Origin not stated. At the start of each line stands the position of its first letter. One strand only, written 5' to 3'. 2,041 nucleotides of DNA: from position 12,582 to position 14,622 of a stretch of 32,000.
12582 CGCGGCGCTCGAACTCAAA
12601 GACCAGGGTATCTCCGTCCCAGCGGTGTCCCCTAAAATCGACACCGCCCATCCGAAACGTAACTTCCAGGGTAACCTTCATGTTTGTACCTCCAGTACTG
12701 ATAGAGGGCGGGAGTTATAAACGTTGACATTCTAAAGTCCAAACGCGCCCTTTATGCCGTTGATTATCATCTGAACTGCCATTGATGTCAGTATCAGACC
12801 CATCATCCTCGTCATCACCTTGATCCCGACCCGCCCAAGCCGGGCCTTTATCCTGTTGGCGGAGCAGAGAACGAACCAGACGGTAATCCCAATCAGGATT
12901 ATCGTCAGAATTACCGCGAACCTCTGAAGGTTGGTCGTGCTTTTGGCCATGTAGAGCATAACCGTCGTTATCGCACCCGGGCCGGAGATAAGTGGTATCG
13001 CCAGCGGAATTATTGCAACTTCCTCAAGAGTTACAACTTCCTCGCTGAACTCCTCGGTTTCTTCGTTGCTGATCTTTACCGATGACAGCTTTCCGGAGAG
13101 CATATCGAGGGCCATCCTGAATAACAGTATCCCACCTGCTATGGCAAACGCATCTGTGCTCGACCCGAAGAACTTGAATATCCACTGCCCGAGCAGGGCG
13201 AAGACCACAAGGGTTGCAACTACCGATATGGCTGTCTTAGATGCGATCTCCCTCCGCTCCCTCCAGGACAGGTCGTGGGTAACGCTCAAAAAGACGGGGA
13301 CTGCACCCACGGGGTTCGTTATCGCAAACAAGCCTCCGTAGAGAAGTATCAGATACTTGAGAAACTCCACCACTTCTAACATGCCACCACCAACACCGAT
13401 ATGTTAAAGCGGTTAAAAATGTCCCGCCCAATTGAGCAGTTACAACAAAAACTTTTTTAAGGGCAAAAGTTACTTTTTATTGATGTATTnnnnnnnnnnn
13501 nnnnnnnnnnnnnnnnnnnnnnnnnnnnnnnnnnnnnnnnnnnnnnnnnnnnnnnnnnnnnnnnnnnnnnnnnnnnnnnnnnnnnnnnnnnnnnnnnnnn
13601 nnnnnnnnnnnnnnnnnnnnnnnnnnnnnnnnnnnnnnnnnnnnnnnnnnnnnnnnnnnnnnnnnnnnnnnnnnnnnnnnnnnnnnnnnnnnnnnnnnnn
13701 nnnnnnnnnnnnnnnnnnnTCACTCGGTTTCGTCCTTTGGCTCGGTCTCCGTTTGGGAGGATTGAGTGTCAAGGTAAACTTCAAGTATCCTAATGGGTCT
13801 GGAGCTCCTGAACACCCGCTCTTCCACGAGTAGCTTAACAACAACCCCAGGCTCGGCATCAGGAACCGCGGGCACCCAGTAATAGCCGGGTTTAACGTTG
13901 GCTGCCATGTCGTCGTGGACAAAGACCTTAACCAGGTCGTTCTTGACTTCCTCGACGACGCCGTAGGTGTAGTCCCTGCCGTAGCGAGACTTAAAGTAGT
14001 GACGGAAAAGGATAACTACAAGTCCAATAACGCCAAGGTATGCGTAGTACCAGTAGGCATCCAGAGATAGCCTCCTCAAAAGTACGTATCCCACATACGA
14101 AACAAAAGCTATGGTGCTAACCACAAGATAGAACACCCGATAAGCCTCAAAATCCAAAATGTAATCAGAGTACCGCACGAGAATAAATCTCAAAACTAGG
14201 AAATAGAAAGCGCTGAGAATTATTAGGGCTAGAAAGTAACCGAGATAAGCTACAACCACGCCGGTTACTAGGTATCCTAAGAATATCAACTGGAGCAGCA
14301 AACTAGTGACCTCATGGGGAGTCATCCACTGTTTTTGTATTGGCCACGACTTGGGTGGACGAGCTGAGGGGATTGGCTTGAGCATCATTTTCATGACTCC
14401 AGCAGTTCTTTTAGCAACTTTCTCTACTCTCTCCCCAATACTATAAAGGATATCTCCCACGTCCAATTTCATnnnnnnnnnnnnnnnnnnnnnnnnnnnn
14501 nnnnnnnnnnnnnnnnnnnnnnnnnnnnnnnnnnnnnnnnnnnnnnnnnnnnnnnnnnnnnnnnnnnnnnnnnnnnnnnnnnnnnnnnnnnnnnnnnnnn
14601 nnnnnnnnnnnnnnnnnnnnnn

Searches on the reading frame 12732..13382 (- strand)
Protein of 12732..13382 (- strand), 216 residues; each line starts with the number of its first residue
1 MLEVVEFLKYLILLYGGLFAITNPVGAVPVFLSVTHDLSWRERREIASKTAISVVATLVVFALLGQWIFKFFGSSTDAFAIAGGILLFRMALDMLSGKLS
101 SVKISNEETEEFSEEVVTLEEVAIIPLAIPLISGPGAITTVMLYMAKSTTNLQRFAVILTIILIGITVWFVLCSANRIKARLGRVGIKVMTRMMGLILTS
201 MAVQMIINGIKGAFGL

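Call 6: search_protein_families(library=pfam, proteins=[window:12732-13382:-], max_evalue=0.01)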
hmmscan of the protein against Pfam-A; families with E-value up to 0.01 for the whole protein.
window:12732-13382:- (216 aa): 2 families
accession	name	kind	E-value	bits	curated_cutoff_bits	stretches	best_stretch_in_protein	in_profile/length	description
PF01914.23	MarC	-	9.9e-60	201.9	23.9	1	9-214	2-203/203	MarC family integral membrane protein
PF09527.15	ATPase_gene1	-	0.0061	17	26.6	1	48-81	5-37/54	Putative F0F1-ATPase subunit Ca2+/Mg2+ transporter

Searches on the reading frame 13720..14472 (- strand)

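Call 5: search_protein_families(library=ncbifam, proteins=[window:13720-14472:-], max_evalue=0.01)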
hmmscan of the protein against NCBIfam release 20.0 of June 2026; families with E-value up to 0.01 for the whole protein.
window:13720-14472:- (250 aa): 0 families

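Call 6: search_protein_families(library=pfam, proteins=[window:13720-14472:-], max_evalue=0.01)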
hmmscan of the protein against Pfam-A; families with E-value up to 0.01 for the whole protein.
window:13720-14472:- (250 aa): 1 family
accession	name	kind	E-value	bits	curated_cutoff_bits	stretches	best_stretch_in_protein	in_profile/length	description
PF09874.14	DUF2101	-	7.9e-97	323.4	22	1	27-230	1-206/206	Predicted membrane protein (DUF2101)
